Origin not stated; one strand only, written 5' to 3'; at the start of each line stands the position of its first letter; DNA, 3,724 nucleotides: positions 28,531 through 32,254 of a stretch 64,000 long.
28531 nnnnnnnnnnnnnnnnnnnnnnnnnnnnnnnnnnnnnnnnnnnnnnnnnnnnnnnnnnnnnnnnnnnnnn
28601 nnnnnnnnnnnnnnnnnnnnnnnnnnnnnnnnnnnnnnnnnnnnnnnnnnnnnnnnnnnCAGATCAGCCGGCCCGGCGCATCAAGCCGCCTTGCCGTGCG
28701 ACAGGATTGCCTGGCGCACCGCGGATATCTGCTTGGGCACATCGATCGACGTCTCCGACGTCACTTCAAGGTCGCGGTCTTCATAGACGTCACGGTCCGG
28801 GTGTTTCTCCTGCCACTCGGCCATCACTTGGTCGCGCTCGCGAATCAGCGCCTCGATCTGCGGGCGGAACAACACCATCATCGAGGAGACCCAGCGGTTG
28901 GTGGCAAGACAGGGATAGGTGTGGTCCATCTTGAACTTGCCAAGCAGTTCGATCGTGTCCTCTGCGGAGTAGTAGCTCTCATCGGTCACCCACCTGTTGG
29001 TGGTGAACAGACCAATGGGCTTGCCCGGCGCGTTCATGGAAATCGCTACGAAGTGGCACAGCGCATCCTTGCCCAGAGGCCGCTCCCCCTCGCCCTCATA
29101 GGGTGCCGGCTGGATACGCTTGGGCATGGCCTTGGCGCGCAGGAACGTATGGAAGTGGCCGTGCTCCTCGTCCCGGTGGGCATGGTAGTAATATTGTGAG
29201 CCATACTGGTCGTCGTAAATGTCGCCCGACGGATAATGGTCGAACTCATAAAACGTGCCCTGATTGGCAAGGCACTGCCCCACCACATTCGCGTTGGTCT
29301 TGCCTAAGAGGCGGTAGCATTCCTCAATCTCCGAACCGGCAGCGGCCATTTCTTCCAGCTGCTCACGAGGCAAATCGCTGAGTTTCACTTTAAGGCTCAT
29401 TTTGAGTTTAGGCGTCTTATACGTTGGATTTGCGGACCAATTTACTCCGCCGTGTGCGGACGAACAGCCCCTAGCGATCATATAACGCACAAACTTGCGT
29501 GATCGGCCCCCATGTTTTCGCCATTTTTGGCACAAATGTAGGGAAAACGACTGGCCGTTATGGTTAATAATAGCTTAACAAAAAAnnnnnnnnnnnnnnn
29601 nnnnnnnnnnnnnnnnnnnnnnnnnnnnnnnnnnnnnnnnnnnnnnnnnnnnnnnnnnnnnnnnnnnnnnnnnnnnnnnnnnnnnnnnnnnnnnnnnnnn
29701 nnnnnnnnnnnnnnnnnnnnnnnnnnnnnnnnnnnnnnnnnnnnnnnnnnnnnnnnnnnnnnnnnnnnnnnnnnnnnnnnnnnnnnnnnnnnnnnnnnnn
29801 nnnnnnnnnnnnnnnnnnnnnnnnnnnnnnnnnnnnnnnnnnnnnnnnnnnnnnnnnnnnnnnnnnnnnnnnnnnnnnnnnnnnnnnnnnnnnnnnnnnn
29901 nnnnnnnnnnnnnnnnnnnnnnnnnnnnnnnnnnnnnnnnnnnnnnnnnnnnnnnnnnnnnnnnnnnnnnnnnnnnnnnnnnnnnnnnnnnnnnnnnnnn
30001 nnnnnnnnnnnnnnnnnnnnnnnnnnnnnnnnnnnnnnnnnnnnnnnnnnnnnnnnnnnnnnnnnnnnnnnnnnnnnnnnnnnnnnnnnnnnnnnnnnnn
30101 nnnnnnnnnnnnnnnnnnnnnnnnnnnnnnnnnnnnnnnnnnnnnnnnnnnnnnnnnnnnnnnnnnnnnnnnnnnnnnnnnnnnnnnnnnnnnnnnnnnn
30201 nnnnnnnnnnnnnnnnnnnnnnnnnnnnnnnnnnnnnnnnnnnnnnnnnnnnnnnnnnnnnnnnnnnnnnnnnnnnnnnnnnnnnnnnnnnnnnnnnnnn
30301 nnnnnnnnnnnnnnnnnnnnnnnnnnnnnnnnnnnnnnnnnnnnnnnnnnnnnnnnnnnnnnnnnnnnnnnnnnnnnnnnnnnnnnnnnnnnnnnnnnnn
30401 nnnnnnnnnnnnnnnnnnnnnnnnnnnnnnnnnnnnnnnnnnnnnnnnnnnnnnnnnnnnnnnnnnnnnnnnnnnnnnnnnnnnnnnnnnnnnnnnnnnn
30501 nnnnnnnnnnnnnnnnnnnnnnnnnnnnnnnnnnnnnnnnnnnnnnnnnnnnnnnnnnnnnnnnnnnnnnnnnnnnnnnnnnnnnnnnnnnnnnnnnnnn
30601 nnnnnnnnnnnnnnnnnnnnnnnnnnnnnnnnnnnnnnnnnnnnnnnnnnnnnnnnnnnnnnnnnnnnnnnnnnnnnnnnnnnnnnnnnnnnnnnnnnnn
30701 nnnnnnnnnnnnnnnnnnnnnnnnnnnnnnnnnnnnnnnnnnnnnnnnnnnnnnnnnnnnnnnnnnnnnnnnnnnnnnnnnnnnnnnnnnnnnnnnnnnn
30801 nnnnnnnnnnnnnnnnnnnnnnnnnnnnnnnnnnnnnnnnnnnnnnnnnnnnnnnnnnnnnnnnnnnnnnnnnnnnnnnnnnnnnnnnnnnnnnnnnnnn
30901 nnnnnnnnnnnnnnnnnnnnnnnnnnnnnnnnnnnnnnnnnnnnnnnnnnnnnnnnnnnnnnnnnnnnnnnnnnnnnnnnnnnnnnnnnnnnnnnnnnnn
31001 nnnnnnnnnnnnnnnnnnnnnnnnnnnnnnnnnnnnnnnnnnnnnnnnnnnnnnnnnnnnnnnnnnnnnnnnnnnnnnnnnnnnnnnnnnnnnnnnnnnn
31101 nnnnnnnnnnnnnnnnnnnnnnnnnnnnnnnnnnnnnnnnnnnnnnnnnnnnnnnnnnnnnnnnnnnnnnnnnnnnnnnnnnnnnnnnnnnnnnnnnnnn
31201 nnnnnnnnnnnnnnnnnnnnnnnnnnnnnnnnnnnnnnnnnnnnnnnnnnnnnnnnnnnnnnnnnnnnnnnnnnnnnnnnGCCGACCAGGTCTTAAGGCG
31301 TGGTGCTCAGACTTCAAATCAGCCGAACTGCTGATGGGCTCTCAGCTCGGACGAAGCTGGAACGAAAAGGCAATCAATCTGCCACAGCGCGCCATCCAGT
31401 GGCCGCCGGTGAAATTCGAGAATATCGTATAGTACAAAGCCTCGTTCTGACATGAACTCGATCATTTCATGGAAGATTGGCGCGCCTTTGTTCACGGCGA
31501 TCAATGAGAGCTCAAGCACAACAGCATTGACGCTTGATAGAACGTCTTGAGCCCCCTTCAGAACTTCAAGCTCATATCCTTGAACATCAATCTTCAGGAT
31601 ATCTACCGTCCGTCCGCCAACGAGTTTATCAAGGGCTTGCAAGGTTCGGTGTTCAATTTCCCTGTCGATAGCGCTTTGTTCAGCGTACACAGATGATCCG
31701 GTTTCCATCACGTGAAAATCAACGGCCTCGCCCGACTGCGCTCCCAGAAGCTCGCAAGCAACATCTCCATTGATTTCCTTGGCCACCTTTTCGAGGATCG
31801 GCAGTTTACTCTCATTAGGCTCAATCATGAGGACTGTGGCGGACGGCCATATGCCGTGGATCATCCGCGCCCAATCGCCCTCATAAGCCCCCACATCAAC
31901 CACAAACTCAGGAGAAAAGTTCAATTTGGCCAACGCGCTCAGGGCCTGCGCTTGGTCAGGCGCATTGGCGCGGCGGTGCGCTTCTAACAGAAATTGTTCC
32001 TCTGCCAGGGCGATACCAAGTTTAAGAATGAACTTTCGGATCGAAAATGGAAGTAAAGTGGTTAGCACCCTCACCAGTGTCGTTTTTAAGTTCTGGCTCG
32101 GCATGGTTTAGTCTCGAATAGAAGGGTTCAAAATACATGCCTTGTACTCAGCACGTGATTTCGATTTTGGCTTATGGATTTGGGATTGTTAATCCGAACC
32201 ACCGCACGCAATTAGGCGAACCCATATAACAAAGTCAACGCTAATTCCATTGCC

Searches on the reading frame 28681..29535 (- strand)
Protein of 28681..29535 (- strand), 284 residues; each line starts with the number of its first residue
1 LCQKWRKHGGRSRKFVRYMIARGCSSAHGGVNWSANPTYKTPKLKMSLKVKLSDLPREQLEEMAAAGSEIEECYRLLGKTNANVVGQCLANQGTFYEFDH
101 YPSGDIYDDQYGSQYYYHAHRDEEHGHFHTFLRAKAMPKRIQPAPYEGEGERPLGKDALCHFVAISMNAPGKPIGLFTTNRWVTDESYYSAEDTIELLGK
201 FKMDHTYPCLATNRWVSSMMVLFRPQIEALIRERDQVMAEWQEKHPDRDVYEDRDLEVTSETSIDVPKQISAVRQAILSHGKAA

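Call 18: search_protein_families(library=pfam, proteins=[window:28681-29535:-], max_evalue=0.001)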
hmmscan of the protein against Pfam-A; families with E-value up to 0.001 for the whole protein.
window:28681-29535:- (284 aa): 1 family
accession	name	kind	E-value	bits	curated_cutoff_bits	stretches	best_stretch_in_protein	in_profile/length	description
PF22308.1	DUF6969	-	1.1e-80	270.4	27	1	65-264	2-201/201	Domain of unknown function (DUF6969)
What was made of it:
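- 28681..29400 (-): Upstream partner 2: DUF6969 (239 aa from ATG MSLKV), with no signal peptide and an invariant His cluster. PF22308 at 270 bits (call 18).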

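Call 47: search_solved_structures(query=window:28681-29535:-, max_evalue=10, show_alignments=2)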
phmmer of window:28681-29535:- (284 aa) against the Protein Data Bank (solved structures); distinct sequences matched with E-value up to 10: 0.

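Call 48: search_protein_families(library=ncbifam, proteins=[window:28681-29535:-], max_evalue=0.01)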
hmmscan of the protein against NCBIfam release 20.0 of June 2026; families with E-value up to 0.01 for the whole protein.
window:28681-29535:- (284 aa): 0 families

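Call 49: find_homologous_proteins(query=window:28684-29400:-, max_evalue=0.00001)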
Query seq(239 aa) (239 aa): 4661 proteins with E <= 0.00001 among 5272 candidates; the best 120 are listed.
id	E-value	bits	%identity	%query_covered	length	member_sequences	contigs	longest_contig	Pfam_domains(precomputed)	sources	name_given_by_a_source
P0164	9.9e-162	554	100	100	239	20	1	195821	PF22308.2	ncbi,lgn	-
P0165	1.4e-141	488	85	100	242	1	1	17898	PF22308.2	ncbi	-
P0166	3.1e-131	454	78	100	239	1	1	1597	PF22308.2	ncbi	-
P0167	6.4e-129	447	78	100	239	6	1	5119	PF22308.2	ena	-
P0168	4.3e-128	444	75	100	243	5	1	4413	PF22308.2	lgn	-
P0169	7.9e-118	410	72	100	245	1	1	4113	PF22308.2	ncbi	ncbi:MAG: DUF6969 family protein, partial [Hyphomicrobiales bacterium]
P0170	2.3e-114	399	70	100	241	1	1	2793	PF22308.2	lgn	-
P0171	2.8e-114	399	70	100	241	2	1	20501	PF22308.2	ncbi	ncbi:MAG: DUF6969 family protein [Hyphomicrobiales bacterium]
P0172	8.5e-113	394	68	100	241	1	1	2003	PF22308.2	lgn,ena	-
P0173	1.3e-112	393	68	100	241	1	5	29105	PF22308.2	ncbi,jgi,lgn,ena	-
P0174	1.0e-111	390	69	100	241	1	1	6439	PF22308.2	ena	-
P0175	1.6e-111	390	68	100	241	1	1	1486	PF22308.2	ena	-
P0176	3.2e-111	389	69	100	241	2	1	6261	PF22308.2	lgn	-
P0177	5.4e-109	382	69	100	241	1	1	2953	PF22308.2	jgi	-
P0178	3.5e-108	379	65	100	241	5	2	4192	PF22308.2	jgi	jgi:hypothetical protein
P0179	1.0e-107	377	67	100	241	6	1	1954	PF22308.2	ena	-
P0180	2.5e-107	376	66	98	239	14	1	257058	PF22308.2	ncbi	-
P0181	3.8e-107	375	67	97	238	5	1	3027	PF22308.2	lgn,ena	-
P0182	1.0e-106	374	66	100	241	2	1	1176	PF22308.2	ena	-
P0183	4.3e-106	372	68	97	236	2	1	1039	PF22308.2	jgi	-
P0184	4.3e-106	372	68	97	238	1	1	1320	PF22308.2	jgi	-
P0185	5.4e-106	372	67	97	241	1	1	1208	PF22308.2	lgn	-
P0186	6.4e-106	371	65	100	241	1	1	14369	PF22308.2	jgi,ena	jgi:hypothetical protein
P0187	1.1e-105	371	64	100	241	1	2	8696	PF22308.2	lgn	-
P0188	1.8e-105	370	67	97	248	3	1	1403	PF22308.2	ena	-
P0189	1.9e-105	370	66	100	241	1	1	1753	PF22308.2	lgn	-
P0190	2.6e-105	369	65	100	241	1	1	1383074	PF22308.2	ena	-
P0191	2.7e-105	369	66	100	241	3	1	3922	PF22308.2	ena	-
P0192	3.0e-105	369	65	100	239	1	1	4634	PF22308.2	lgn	-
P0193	5.4e-105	368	65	100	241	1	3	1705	PF22308.2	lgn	-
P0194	1.4e-104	367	67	98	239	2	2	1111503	PF22308.2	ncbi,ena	-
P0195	2.2e-104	366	68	97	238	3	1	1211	PF22308.2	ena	-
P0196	2.5e-104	366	65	100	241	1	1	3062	PF22308.2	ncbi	ncbi:MAG: DUF6969 family protein [Hyphomicrobiales bacterium]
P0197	6.2e-104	365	64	98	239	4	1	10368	PF22308.2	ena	-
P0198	6.4e-104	365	64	98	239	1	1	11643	PF22308.2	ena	-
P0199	7.4e-104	365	66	100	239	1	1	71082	PF22308.2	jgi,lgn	-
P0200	1.7e-103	364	66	100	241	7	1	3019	PF22308.2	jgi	jgi:hypothetical protein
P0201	1.8e-103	363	66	100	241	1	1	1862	PF22308.2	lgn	-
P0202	2.9e-103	363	63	98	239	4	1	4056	PF22308.2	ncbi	-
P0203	3.0e-103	363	63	100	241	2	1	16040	PF22308.2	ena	-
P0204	4.0e-103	362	67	97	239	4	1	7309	PF22308.2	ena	-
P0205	4.2e-103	362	67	95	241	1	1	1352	PF22308.2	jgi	-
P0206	4.3e-103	362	66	97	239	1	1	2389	PF22308.2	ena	-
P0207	4.5e-103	362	65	100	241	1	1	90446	PF22308.2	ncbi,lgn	-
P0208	5.4e-103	362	64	97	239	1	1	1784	PF22308.2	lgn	-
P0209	6.0e-103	362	65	100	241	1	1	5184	PF22308.2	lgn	-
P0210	7.2e-103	361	66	95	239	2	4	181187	PF22308.2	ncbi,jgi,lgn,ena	-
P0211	9.7e-103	361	67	97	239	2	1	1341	PF22308.2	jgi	jgi:hypothetical protein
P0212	1.3e-102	361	65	97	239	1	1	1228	PF22308.2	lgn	-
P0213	1.3e-102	361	65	100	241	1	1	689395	PF22308.2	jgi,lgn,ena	-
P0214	1.5e-102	360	63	98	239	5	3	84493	PF22308.2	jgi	jgi:Domain of unknown function (DUF6969)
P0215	2.2e-102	360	64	100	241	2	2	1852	PF22308.2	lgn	-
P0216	3.8e-102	359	67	97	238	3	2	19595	PF22308.2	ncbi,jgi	-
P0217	4.1e-102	359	62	100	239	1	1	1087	PF22308.2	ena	-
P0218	5.0e-102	359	65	97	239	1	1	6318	PF22308.2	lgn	-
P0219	5.8e-102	359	65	97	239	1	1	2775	PF22308.2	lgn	-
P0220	6.5e-102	358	66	97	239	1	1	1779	PF22308.2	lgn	-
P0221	1.9e-101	357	63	98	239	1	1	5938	PF22308.2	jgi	-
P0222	2.8e-101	356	64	96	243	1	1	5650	PF22308.2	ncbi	-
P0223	3.1e-101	356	63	97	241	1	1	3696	PF22308.2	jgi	-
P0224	4.0e-101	356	65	97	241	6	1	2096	PF22308.2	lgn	-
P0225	5.3e-101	355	63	96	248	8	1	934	PF22308.2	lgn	-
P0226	9.5e-101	355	64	97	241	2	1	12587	PF22308.2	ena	-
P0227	2.1e-100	353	64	97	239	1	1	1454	PF22308.2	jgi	-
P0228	3.1e-100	353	62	97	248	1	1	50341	PF22308.2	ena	-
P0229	6.9e-100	352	65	100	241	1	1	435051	PF22308.2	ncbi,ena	-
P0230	7.0e-100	352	63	96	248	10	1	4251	PF22308.2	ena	-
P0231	1.1e-99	351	63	96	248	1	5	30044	PF22308.2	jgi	jgi:hypothetical protein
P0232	2.2e-99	350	64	94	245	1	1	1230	PF22308.2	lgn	-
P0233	2.5e-99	350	66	91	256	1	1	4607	PF22308.2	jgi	-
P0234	2.6e-99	350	63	96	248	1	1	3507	PF22308.2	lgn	-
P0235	3.0e-99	350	62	99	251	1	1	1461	PF22308.2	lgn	-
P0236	3.4e-99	349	67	95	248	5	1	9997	PF22308.2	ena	-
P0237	3.6e-99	349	63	98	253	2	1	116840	PF22308.2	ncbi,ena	-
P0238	4.4e-99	349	64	95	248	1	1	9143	PF22308.2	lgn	-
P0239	5.0e-99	349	65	91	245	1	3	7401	PF22308.2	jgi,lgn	-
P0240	7.0e-99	348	62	97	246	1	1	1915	PF22308.2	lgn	-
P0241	8.5e-99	348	64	97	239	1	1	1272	PF22308.2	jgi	jgi:hypothetical protein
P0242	9.7e-99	348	65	87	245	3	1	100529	PF22308.2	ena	-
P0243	1.0e-98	348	66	90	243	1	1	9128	PF22308.2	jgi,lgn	-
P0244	1.9e-98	347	62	96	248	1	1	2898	PF22308.2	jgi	jgi:hypothetical protein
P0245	2.5e-98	347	64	93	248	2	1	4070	PF22308.2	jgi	jgi:hypothetical protein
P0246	2.7e-98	347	61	100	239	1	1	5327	PF22308.2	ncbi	-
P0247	3.8e-98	346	64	94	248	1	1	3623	PF22308.2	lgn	-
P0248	3.9e-98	346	65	96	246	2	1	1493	PF22308.2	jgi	jgi:hypothetical protein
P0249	4.2e-98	346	65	97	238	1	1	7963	PF22308.2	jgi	-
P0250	4.9e-98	346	61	98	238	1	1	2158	PF22308.2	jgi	-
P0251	5.5e-98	345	61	98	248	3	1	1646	PF22308.2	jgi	jgi:hypothetical protein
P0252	6.4e-98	345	63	96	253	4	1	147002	PF22308.2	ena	-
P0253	6.5e-98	345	61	98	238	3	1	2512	PF22308.2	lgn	-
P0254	8.8e-98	345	63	97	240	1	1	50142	PF22308.2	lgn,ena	-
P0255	1.0e-97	345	66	90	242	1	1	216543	PF22308.2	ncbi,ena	-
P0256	1.1e-97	345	64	96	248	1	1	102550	PF22308.2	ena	-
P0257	1.2e-97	344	63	97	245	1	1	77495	PF22308.2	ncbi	-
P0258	2.6e-97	343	62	97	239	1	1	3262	PF22308.2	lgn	-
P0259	2.7e-97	343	62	97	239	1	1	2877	PF22308.2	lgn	-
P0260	3.2e-97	343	65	90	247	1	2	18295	PF22308.2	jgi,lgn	jgi:hypothetical protein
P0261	3.5e-97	343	62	100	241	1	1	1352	PF22308.2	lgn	-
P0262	3.5e-97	343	64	93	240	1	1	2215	PF22308.2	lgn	-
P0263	3.7e-97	343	61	97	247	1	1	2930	PF22308.2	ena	-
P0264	4.2e-97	343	61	100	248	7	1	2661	PF22308.2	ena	-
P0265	4.5e-97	343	61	96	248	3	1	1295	PF22308.2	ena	-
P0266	5.3e-97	342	64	97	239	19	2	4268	PF22308.2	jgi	jgi:hypothetical protein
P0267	6.9e-97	342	60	96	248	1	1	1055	PF22308.2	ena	-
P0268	9.9e-97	341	62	97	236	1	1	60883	PF22308.2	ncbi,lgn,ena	-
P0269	1.0e-96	341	64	87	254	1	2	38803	PF22308.2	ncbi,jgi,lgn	-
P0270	1.0e-96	341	62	95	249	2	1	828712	PF22308.2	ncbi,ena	-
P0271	1.2e-96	341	60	100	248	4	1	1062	PF22308.2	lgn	-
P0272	1.7e-96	341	64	92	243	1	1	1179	PF22308.2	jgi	jgi:hypothetical protein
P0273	1.7e-96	341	62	92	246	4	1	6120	PF22308.2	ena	-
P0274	2.0e-96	340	62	97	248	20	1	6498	PF22308.2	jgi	jgi:hypothetical protein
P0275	2.2e-96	340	62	93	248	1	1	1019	PF22308.2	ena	-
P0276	2.4e-96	340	63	97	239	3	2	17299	PF22308.2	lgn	-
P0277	2.9e-96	340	63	96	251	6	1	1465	PF22308.2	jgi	jgi:hypothetical protein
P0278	3.4e-96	340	61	97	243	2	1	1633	PF22308.2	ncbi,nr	ncbi:MAG TPA: hypothetical protein ENJ99_00710 [Rhizobiales bacterium]|nr:hypothetical protein [Hyph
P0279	4.5e-96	339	61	97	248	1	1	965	PF22308.2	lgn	-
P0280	5.1e-96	339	62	97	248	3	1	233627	PF22308.2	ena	-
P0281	5.3e-96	339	63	97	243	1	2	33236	PF22308.2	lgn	-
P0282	5.3e-96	339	61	98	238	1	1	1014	PF22308.2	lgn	-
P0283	5.8e-96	339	64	95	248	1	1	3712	PF22308.2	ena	-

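Call 50: find_encoding_contigs(protein=P0164, flank=6000, max_places=2)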
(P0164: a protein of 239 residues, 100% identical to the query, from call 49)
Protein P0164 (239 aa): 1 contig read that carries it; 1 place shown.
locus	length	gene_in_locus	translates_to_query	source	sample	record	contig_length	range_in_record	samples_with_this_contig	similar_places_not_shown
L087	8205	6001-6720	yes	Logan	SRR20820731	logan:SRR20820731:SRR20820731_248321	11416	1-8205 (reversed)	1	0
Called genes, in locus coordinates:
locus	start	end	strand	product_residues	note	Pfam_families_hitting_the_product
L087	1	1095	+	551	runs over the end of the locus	PF02776:TPP_enzyme_N, PF00205:TPP_enzyme_M, PF02775:TPP_enzyme_C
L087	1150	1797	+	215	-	PF13302:Acetyltransf_3, PF00583:Acetyltransf_1 (weak)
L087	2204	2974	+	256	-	-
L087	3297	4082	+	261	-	PF05050:Methyltransf_21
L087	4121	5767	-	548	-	PF20142:Scaffold, PF01471:PG_binding_1, PF03734:YkuD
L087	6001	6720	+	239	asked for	PF22308:DUF6969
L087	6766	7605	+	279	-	PF03781:FGE-sulfatase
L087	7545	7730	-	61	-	-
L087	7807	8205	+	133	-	?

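Call 61: predict_structure(alignment_id=A2)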
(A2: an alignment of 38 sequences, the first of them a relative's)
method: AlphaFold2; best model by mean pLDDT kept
length: 239 residues; sequences in the alignment: 38
mean_pLDDT: 89.6   pTM: 0.90
mean pLDDT of the five models: 89.6, 87.4, 86.4, 84.8, 83.4
residues with pLDDT >= 90: 161; 70-90: 56; 50-70: 21; < 50: 1
segments of 3 or more residues with pLDDT < 50: none
pLDDT, mean of each block of 10 residues (from residue 1): 79 97 97 90 75 61 93 75 94 95 87 96 84 92 97 94 88 98 98 96 90 95 97 83
secondary structure, 60 per line:
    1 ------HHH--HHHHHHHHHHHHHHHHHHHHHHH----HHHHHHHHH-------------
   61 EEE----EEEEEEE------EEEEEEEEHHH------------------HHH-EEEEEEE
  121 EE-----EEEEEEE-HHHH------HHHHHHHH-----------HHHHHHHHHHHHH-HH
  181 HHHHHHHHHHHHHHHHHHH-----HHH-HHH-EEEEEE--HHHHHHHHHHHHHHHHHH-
elements in order: H12-34 H39-47 E61-63 E68-74 E81-88 E114-122 E128-134 H136-139 H146-153 H165-177 H179-199 E213-218 H221-238

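Call 63: fold_search(model_id=the predicted structure, library=pdb)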
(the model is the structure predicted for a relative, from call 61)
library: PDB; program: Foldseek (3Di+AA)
matches with E <= 10: 31; with E <= 0.001: 0
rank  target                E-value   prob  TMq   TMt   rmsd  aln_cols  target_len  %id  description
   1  2l6k_MODEL_1_A        6.7e-01  0.06  0.15  0.24  11.5        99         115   18  Solution Structure of a Nonphosphorylated Peptide Recognizing Domain (released 2011-10-12)
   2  7tdz_A                1.2e+00  0.04  0.15  0.03  25.7       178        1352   12  Cryo-EM model of protomer of the cytoplasmic ring of the nuclear pore complex from Xenopus laevis (released 2022-06-22)
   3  1exz_B                1.3e+00  0.05  0.12  0.17  11.2        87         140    9  STRUCTURE OF STEM CELL FACTOR (released 2000-07-06)
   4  1scf_B                1.9e+00  0.04  0.11  0.19  11.4        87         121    9  HUMAN RECOMBINANT STEM CELL FACTOR (released 2000-07-07)
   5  8r6u_A                2.2e+00  0.02  0.18  0.05  18.8       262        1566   10  Structure of the SFTSV L protein in a transcription-priming state without capped RNA [TRANSCRIPTION-PRIMING (in vitro) (released 2024-04-24)
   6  7q04_E                2.8e+00  0.01  0.11  0.08  20.0       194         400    8  Crystal structure of TPADO in a substrate-free state (released 2022-04-06)
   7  7q05_F                3.0e+00  0.01  0.12  0.08  18.7       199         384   10  Crystal structure of TPADO in complex with TPA (released 2022-03-30)
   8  1exz_A                4.5e+00  0.02  0.11  0.17  11.2        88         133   11  STRUCTURE OF STEM CELL FACTOR (released 2000-07-06)
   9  6jxi_A                4.7e+00  0.06  0.11  0.03   3.4        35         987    6  Rb+-bound E2-MgF state of the gastric proton pump (Tyr799Trp) (released 2019-08-14)
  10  8as7_A                5.6e+00  0.02  0.13  0.03  12.6       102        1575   12  Structure of the SFTSV L protein stalled at early elongation [EARLY-ELONGATION] (released 2023-01-18)
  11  7zac                  6.3e+00  0.03  0.08  0.15  10.3        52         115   19  Sam68 (released 2023-02-01)
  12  9gbk_E                6.3e+00  0.01  0.12  0.13  16.2       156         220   13  Blm10-20S proteasome complex from pre1-1 (released 2024-09-11)
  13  4wwu_F                6.3e+00  0.01  0.10  0.13  16.0       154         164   10  Structure of Mex67:Mtr2 (released 2015-02-04)
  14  5m4y_A                6.7e+00  0.01  0.10  0.13  18.0       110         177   10  Crystal structure of the Sec3/Sso2 complex at 2.20 angstrom resolution (released 2017-02-08)
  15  8wy5_A                7.1e+00  0.01  0.13  0.08  12.7       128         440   12  Structure of Gabija GajA in complex with DNA (released 2024-02-28)
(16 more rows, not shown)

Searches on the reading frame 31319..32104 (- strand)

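Call 18: search_protein_families(library=pfam, proteins=[window:31319-32104:-], max_evalue=0.001)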
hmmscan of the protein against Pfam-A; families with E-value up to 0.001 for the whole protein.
window:31319-32104:- (261 aa): 1 family
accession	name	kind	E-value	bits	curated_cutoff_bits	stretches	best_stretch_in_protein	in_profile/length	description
PF05050.19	Methyltransf_21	-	1.1e-21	78.2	22.7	1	70-224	1-172/173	Methyltransferase FkbM domain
